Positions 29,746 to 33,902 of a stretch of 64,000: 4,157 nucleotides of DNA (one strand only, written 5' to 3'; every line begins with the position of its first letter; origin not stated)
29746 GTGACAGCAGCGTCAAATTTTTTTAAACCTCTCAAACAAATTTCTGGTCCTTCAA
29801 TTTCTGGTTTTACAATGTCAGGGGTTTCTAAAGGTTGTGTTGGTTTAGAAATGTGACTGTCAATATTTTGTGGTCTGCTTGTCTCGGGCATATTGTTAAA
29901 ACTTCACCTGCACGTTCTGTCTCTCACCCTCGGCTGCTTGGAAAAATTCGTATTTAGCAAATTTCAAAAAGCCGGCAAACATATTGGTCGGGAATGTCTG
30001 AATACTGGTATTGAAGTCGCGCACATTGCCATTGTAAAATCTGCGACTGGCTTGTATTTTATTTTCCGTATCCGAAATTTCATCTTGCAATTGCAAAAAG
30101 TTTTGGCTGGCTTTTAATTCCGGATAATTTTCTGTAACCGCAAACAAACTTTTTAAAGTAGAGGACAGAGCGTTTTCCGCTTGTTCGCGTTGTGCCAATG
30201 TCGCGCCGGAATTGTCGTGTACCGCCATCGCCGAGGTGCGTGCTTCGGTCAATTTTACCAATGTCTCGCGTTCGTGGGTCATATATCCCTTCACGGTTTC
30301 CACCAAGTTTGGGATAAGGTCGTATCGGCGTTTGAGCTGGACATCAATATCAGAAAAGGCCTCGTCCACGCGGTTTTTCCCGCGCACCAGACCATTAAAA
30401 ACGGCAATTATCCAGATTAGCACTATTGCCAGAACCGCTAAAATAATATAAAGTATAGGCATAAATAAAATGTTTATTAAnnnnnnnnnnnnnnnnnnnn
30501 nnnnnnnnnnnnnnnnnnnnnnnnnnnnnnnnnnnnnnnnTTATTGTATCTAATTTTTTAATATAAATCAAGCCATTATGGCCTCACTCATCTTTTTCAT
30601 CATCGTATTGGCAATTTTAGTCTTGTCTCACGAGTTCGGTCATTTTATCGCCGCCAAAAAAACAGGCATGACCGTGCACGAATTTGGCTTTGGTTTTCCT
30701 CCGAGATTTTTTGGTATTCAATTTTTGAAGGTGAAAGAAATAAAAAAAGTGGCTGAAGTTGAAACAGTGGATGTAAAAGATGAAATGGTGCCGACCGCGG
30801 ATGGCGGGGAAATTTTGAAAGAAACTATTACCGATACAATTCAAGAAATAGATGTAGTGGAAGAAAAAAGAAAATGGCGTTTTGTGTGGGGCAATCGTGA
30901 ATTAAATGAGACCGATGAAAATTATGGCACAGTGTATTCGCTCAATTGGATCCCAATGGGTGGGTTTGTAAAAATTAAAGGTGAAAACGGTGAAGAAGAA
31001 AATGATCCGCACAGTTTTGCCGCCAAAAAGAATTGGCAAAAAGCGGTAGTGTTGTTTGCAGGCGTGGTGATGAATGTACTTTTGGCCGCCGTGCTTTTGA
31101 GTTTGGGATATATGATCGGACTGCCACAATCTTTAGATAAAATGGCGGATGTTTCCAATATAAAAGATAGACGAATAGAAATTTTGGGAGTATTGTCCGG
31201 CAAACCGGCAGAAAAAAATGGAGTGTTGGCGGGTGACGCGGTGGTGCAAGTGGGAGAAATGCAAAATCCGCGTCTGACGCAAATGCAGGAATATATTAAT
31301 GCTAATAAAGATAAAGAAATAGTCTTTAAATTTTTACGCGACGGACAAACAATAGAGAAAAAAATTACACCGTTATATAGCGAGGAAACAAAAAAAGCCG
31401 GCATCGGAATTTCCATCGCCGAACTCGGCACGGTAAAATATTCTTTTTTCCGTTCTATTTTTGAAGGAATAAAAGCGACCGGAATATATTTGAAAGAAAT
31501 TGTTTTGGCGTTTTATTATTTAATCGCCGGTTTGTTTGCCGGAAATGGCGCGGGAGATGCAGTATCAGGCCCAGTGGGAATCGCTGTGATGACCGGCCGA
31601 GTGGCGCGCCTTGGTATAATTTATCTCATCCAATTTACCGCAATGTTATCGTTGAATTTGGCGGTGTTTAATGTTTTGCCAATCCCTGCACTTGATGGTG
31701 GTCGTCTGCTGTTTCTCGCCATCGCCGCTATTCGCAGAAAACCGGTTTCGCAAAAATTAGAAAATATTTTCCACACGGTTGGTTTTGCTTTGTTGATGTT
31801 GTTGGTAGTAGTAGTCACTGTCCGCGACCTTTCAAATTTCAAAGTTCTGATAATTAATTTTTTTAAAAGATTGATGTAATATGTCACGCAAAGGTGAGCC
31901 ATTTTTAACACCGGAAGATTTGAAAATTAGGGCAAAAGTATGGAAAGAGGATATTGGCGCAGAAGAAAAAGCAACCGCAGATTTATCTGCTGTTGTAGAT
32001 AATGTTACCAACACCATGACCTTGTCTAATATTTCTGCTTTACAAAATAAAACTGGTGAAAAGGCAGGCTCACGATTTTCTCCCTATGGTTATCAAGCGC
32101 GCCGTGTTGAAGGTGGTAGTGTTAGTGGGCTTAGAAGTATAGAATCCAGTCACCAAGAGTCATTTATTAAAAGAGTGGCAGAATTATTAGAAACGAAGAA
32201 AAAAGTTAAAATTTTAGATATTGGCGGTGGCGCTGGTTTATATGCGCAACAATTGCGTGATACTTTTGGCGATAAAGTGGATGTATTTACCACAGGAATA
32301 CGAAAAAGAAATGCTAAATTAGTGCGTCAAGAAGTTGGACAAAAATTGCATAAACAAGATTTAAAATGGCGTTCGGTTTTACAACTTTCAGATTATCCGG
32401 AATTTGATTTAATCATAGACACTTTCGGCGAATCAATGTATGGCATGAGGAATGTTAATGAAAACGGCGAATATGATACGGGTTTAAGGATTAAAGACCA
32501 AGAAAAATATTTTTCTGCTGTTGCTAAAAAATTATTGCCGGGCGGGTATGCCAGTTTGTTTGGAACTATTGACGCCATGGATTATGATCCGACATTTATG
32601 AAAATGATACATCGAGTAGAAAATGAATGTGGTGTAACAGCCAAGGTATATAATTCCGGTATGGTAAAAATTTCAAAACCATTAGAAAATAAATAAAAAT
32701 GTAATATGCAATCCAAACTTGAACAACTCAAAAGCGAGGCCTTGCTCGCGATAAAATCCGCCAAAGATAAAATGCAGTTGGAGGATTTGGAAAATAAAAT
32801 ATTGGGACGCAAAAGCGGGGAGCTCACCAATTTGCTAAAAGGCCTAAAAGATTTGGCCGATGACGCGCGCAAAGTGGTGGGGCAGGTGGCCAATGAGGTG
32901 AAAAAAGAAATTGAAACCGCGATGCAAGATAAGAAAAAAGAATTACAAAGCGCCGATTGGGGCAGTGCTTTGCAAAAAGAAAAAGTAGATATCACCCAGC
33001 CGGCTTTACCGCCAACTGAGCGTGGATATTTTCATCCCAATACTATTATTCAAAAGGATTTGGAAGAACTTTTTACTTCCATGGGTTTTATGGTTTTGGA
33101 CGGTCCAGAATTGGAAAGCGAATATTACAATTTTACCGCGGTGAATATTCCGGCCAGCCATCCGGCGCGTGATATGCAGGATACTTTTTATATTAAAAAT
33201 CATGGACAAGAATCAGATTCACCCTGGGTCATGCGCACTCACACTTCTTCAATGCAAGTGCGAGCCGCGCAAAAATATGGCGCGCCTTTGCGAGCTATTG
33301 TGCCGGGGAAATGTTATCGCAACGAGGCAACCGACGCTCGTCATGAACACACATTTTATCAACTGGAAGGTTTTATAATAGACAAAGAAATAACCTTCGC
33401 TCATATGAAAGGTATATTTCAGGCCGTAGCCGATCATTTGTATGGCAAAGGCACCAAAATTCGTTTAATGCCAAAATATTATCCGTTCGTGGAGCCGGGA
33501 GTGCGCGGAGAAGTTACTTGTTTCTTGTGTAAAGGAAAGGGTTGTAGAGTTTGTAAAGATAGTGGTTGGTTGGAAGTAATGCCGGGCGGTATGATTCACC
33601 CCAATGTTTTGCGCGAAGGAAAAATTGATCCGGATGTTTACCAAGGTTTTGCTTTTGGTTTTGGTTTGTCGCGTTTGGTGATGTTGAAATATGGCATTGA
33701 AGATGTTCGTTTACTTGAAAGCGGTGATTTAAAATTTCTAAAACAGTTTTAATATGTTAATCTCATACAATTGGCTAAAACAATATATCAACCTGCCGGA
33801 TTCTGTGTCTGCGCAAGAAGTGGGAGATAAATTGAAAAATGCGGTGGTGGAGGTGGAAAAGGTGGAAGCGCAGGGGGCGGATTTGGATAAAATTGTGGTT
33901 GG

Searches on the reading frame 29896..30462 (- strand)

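Call 14: search_protein_families(library=pfam, proteins=[window:29896-30462:-], max_evalue=0.001)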
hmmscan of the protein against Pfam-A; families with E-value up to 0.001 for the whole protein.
window:29896-30462:- (188 aa): 1 family
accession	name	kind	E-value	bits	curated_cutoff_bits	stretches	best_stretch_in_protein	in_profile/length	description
PF04011.17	LemA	-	6.7e-61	204.9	26.2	1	35-188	1-149/149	LemA family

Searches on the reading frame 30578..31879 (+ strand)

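Call 14: search_protein_families(library=pfam, proteins=[window:30578-31879:+], max_evalue=0.001)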
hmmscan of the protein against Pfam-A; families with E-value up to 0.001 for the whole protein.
window:30578-31879:+ (433 aa): 2 families
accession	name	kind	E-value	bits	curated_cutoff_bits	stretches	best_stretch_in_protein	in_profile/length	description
PF02163.28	Peptidase_M50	-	4.4e-52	177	27.2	2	115-409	44-221/221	Peptidase family M50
PF13180.12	PDZ_2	-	2.4e-05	25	27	1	197-262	12-77/80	PDZ domain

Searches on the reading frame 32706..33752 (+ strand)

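Call 14: search_protein_families(library=pfam, proteins=[window:32706-33752:+], max_evalue=0.001)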
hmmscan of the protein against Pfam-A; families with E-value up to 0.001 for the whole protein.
window:32706-33752:+ (348 aa): 2 families
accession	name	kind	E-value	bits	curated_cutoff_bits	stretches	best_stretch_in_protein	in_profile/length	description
PF01409.25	tRNA-synt_2d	-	3.1e-84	282.7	19.8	1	94-348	2-246/246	tRNA synthetases class II core domain (F)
PF02912.23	Phe_tRNA-synt_N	-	2e-16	60.1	22.3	1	21-83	2-63/69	Aminoacyl tRNA synthetase class II, N-terminal domain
